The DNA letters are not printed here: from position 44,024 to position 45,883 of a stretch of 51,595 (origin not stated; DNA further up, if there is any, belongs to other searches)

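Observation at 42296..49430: A six-gene operon is a candidate oxidative (3-keto) glycoside-cleavage route wired to a sulfatase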

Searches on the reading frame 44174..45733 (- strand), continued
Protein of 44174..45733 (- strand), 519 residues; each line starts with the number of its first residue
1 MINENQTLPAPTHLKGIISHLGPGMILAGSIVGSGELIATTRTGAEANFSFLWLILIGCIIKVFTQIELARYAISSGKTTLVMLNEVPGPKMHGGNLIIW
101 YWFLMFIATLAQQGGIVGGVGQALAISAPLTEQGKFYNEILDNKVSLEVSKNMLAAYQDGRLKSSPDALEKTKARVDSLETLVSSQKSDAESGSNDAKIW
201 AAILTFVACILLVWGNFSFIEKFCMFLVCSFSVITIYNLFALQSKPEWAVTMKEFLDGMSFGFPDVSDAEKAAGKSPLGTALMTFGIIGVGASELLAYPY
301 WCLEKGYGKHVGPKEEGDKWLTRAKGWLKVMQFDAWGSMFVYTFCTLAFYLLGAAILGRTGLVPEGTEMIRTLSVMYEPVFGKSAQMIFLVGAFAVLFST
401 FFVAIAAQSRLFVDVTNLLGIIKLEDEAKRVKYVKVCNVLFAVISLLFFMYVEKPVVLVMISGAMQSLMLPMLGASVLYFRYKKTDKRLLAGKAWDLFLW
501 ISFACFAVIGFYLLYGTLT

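Call 17: search_protein_families(library=pfam, proteins=[L011:9153-9965:+, L011:8355-9068:+, L011:11563-12624:+, L011:12621-13382:+, L008:7684-8511:+, L008:6824-7609:+, L008:12434-13531:+, L008:13528-14286:+, L014:7921-9024:+, L014:6894-7928:+], max_evalue=0.001)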
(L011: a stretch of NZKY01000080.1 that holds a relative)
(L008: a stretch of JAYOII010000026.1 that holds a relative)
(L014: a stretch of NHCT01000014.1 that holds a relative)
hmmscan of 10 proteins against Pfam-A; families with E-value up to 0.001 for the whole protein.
L011:9153-9965:+ (270 aa): 1 family
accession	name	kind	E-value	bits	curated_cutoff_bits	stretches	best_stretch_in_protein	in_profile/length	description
PF01261.30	AP_endonuc_2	-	8.6e-41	140.7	31.1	1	28-251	1-232/249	Xylose isomerase-like TIM barrel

L011:8355-9068:+ (237 aa): 0 families

L011:11563-12624:+ (353 aa): 0 families

L011:12621-13382:+ (253 aa): 1 family
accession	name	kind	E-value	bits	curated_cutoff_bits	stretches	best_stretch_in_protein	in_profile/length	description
PF00849.27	PseudoU_synth_2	-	6.3e-20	72.4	26.8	1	24-187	2-151/152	RNA pseudouridylate synthase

L008:7684-8511:+ (275 aa): 1 family
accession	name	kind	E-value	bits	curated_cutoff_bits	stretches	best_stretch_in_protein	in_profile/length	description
PF01261.30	AP_endonuc_2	-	8.1e-40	137.5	31.1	1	34-272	2-248/249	Xylose isomerase-like TIM barrel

L008:6824-7609:+ (261 aa): 0 families

L008:12434-13531:+ (365 aa): 0 families

L008:13528-14286:+ (252 aa): 1 family
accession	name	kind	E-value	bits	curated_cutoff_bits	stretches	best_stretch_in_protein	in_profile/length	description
PF00849.27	PseudoU_synth_2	-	1.1e-21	78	26.8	1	25-187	3-151/152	RNA pseudouridylate synthase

L014:7921-9024:+ (367 aa): 1 family
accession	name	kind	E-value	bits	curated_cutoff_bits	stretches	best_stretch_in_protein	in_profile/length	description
PF13528.12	Glyco_trans_1_3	-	3.9e-06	26.7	25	0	98-296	85-280/322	Glycosyl transferase family 1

L014:6894-7928:+ (344 aa): 1 family
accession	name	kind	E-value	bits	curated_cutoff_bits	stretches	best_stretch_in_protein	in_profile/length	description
PF01551.29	Peptidase_M23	-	7.3e-12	45.8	28.7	1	90-180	9-87/96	Peptidase family M23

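Call 48: search_solved_structures(query=window:44174-45733:-, max_evalue=0.01, show_alignments=2)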
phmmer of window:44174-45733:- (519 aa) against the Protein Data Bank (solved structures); distinct sequences matched with E-value up to 0.01: 3.
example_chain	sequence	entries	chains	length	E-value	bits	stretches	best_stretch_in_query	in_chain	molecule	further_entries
8ont_A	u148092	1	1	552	0.00058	22.2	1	15-86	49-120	NRAMP related aluminium transporter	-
10ky_A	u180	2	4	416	0.0022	20.2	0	17-77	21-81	Divalent metal cation transporter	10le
7qia_A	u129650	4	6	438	0.0035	19.6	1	15-94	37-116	Divalent metal cation transporter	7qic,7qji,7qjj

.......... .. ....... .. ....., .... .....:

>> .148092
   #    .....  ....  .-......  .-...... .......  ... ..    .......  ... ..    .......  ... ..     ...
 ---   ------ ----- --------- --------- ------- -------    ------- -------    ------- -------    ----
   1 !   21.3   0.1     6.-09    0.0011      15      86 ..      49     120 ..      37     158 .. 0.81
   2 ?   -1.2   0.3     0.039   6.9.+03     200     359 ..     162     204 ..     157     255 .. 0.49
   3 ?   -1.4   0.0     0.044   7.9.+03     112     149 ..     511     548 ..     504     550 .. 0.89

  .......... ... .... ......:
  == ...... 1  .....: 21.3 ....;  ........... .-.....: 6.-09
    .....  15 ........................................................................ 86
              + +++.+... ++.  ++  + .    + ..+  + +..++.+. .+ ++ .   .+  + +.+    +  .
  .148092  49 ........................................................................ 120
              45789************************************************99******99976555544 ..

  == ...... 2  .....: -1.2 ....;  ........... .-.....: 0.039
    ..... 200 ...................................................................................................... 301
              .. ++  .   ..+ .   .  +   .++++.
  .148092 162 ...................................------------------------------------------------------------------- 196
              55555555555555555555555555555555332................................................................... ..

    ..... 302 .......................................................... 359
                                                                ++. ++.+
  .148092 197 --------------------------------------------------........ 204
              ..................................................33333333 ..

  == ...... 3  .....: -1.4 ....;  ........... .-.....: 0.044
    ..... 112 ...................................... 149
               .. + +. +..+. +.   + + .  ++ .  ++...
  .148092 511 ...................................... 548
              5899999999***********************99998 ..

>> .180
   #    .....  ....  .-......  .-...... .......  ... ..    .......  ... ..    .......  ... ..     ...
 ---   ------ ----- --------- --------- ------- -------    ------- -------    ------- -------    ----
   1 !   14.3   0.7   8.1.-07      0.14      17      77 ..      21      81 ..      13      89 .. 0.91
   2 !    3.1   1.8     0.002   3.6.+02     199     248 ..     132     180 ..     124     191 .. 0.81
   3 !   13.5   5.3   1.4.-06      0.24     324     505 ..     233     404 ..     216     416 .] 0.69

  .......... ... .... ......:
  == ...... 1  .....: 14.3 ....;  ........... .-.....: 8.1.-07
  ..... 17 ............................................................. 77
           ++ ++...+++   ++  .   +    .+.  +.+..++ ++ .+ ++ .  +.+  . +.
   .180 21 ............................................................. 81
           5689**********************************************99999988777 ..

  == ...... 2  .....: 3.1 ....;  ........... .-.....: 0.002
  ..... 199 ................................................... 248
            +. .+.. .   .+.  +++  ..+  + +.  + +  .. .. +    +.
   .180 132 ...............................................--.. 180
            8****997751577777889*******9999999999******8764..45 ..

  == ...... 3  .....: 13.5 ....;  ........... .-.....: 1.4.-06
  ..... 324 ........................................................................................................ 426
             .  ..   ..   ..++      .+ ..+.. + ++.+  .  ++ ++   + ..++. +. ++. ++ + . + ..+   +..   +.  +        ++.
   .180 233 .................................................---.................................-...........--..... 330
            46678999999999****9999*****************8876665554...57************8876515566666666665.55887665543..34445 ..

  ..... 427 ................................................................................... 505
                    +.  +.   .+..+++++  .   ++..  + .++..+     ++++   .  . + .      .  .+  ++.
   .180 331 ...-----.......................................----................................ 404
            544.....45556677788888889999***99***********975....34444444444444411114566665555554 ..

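Call 73: search_solved_structures(query=L008:7684-8511:+, max_evalue=0.001)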
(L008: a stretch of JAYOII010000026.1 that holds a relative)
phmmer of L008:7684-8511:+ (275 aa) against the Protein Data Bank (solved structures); distinct sequences matched with E-value up to 0.001: 25.
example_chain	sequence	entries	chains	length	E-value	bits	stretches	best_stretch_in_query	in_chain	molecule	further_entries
2zvr_A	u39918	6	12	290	1.7e-37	132.9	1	25-258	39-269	Uncharacterized protein TM_0416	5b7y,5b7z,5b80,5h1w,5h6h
8xiv_A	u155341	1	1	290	1.2e-21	80.9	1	26-254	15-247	D-tagatose 3-epimerase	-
8xix_A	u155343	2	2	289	1.2e-21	80.9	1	26-254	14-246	D-tagatose 3-epimerase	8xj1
7x7w_A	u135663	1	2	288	3.4e-21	79.4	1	29-254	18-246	D-PSICOSE 3-EPIMERASE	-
3vyl_A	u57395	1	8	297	1.5e-20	77.3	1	29-256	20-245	L-ribulose 3-epimerase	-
3vnk_A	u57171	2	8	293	2.1e-20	76.8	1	29-254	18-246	Xylose isomerase domain protein TIM barrel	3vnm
3vni_A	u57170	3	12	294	2.1e-20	76.8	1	29-254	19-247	Xylose isomerase domain protein TIM barrel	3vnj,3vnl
7e9w_A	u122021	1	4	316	2.6e-20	76.5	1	28-254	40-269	D-psicose 3-epimerase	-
8yeb_A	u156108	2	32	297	3e-19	73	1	30-255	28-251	Ketose 3-epimerase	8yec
5zfs_A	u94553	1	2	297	3.1e-19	73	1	30-255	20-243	D-allulose-3-epimerase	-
7cj9_A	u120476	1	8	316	6.2e-19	72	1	29-264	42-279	Epimerase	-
7cj4_A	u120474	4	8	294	1.3e-18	70.9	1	29-264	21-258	Epimerase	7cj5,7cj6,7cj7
7cj8_A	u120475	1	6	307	1.4e-18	70.8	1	29-264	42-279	Epimerase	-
6wn6_A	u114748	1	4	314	1.6e-18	70.6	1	135-266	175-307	3-keto-D-glucoside 4-epimerase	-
2hk0_A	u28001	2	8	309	3.7e-18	69.4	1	32-254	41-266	D-PSICOSE 3-EPIMERASE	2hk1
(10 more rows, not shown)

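Call 74: search_protein_families(library=ncbifam, proteins=[L008:7684-8511:+, L011:9153-9965:+, L011:11563-12624:+, L084:4928-5305:+], max_evalue=0.001)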
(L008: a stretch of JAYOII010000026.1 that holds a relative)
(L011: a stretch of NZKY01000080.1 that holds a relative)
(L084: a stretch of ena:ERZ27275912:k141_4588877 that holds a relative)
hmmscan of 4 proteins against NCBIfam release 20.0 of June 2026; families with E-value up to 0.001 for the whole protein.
L008:7684-8511:+ (275 aa): 7 families
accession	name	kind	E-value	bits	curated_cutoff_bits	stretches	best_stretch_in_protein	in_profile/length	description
NF041099.2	keto_glucon_epim_IolO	equivalog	5.2e-63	212.9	300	1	23-274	17-268/269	5-keto-L-gluconate epimerase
NF051856.1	PsicseEpim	equivalog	4.6e-29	102.1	300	1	28-254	17-246/287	D-psicose 3-epimerase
TIGR03234.1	OH-pyruv-isom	equivalog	1.5e-20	73.6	353.45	1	33-254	20-241/254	hydroxypyruvate isomerase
NF043033.1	OxoTetrIsom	equivalog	1.7e-12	47.6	325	1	34-252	22-236/251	2-oxo-tetronate isomerase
NF007360.0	PRK09856.1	equivalog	1.8e-10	40.8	305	1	37-273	23-270/276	fructoselysine 3-epimerase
NF007444.0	PRK09997.1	equivalog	1.6e-08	34.3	465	1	31-253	19-241/258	hydroxypyruvate isomerase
TIGR04379.1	myo_inos_iolE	equivalog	4.7e-05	23.1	290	1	33-221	29-212/290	myo-inosose-2 dehydratase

L011:9153-9965:+ (270 aa): 8 families
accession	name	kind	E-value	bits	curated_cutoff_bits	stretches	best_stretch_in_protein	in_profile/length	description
NF041099.2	keto_glucon_epim_IolO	equivalog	2.7e-64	217.1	300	1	19-266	18-265/269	5-keto-L-gluconate epimerase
NF051856.1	PsicseEpim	equivalog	7.9e-34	117.8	300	1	28-250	22-247/287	D-psicose 3-epimerase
TIGR03234.1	OH-pyruv-isom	equivalog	6.8e-22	78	353.45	1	28-247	20-239/254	hydroxypyruvate isomerase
NF043033.1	OxoTetrIsom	equivalog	1.5e-15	57.6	325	1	29-247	22-236/251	2-oxo-tetronate isomerase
NF007360.0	PRK09856.1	equivalog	3e-08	33.5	305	1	28-248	19-248/276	fructoselysine 3-epimerase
TIGR04379.1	myo_inos_iolE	equivalog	3.2e-08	33.5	290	1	27-216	28-212/290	myo-inosose-2 dehydratase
NF007444.0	PRK09997.1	equivalog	3.9e-08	33.1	465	1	28-247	21-240/258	hydroxypyruvate isomerase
TIGR02631.1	xylA_Arthro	equivalog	0.00017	20.7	447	1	53-151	72-175/382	xylose isomerase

L011:11563-12624:+ (353 aa): 0 families

L084:4928-5305:+ (125 aa): 0 families

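Call 89: search_protein_families(library=pfam, proteins=[L030:7628-9916:+, L025:2300-3412:+, L029:12717-13289:+, L065:13793-14854:+, L077:3657-4952:-, L033:8586-9644:-, L070:1569-2528:+, L048:7432-8211:+, L037:11498-12505:+, L061:6663-8510:-], max_evalue=0.001)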
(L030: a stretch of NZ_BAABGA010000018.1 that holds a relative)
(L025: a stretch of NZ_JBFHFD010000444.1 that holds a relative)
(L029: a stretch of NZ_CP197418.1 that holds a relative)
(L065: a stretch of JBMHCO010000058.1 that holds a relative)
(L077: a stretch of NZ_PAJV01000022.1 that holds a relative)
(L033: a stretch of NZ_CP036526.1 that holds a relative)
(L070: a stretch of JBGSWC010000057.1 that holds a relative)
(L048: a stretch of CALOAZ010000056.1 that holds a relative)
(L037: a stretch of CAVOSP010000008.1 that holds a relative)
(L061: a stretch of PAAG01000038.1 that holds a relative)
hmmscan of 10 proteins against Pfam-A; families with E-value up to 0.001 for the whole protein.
L030:7628-9916:+ (762 aa): 3 families
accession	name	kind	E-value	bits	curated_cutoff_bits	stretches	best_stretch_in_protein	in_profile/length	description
PF01276.26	OKR_DC_1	-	1.5e-148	495.5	27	1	160-596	1-415/417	Orn/Lys/Arg decarboxylase, major domain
PF03711.20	OKR_DC_1_C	-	2.9e-46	157.5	24.2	1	623-748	1-130/132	Orn/Lys/Arg decarboxylase, C-terminal domain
PF03709.21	OKR_DC_1_N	-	8.7e-33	113.3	29.3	1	32-154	3-111/111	Orn/Lys/Arg decarboxylase, N-terminal domain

L025:2300-3412:+ (370 aa): 8 families
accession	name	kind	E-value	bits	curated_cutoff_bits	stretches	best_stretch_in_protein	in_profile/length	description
PF05175.20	MTS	-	7.8e-28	97.7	23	1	207-365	5-168/170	Methyltransferase small domain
PF08242.18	Methyltransf_12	-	3.3e-08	34.6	30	1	238-334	1-98/98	Methyltransferase domain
PF13649.12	Methyltransf_25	-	1.6e-07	32.4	27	1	238-332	2-97/97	Methyltransferase domain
PF13847.12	Methyltransf_31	-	1.5e-06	28.4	27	1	232-340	2-113/145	Methyltransferase domain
PF13489.12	Methyltransf_23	-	2.5e-06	27.8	27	1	231-357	20-137/164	Methyltransferase domain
PF08241.18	Methyltransf_11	-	4.7e-06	27.6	21.2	1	239-336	2-95/95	Methyltransferase domain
PF06325.19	PrmA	-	3.9e-05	23.7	22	1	231-334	159-256/296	Ribosomal protein L11 methyltransferase (PrmA)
PF02390.23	Methyltransf_4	-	0.00013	21.9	24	0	237-274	5-42/173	Putative methyltransferase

L029:12717-13289:+ (190 aa): 3 families
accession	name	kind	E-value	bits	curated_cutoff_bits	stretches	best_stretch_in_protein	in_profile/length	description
PF04545.22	Sigma70_r4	-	1.2e-10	41.2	24.1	1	124-172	2-50/50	Sigma-70, region 4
PF04542.20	Sigma70_r2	-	6.5e-10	39.1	24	1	26-86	6-69/71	Sigma-70 region 2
PF08281.18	Sigma70_r4_2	-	1.2e-07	31.7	25.7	1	118-170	2-54/54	Sigma-70, region 4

L065:13793-14854:+ (353 aa): 0 families

L077:3657-4952:- (431 aa): 3 families
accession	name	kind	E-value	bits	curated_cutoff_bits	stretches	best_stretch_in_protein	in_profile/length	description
PF13360.13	PQQ_2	-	1.1e-21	78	27.6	1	88-343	2-232/233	Outer membrane protein assembly factor BamB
PF13570.13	Beta-prop_ACSF4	-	6.5e-08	32.8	133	1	128-253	60-173/329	Beta-alanine-activating enzyme, beta-propeller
PF01011.28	PQQ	-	4.1e-05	22.9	26.7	0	139-220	497-586/595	Glucose/ethanol/alcohol dehydrogenase, beta-propeller domain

L033:8586-9644:- (352 aa): 1 family
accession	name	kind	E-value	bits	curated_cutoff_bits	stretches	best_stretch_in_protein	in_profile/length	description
PF06271.18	RDD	-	2.5e-20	73.6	24.1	1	25-176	1-137/137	RDD family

L070:1569-2528:+ (319 aa): 1 family
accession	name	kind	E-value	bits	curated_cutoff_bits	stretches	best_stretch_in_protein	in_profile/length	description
PF04909.20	Amidohydro_2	-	5.4e-39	135.1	26.4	1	39-316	1-288/289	Amidohydrolase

L048:7432-8211:+ (259 aa): 4 families
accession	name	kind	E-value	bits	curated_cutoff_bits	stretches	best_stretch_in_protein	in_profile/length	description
PF13561.12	adh_short_C2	-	2e-61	208.1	27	1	18-255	6-235/236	Enoyl-(Acyl carrier protein) reductase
PF00106.31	adh_short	-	3e-52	177.4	26.6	1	9-197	1-189/195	short chain dehydrogenase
PF08659.16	KR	-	1.4e-13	51.6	22.6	1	13-166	5-158/180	KR domain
PF01370.27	Epimerase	-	1.2e-07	31.8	20.9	1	12-201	2-192/240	NAD dependent epimerase/dehydratase family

L037:11498-12505:+ (335 aa): 4 families
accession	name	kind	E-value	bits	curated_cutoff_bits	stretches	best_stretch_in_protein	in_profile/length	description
PF01408.29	GFO_IDH_MocA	-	2.5e-26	93.2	24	1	15-129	1-115/120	Oxidoreductase family, NAD-binding Rossmann fold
PF22725.1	GFO_IDH_MocA_C3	-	3.2e-19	69.6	27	1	147-257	6-123/124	GFO/IDH/MocA C-terminal domain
PF02894.22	GFO_IDH_MocA_C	-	4.1e-06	27.2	22.9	1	150-329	5-213/218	Oxidoreductase family, C-terminal alpha/beta domain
PF03807.23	F420_oxidored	-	0.00022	22.2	21.6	1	17-86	2-69/94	NADP oxidoreductase coenzyme F420-dependent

L061:6663-8510:- (615 aa): 4 families
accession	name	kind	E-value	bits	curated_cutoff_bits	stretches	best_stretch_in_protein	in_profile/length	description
PF09423.15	PhoD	-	1.4e-29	103.7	27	2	378-515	142-291/343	PhoD-like phosphatase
PF16656.11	Pur_ac_phosph_N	-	5.1e-08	33.8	30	1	39-106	10-82/93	Purple acid Phosphatase, N-terminal domain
PF16655.11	PhoD_N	-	8e-07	30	30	1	33-106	1-80/90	PhoD-like phosphatase, N-terminal domain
PF25077.1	DUF7800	-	1.2e-05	25.7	27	1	31-103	4-70/89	Domain of unknown function (DUF7800)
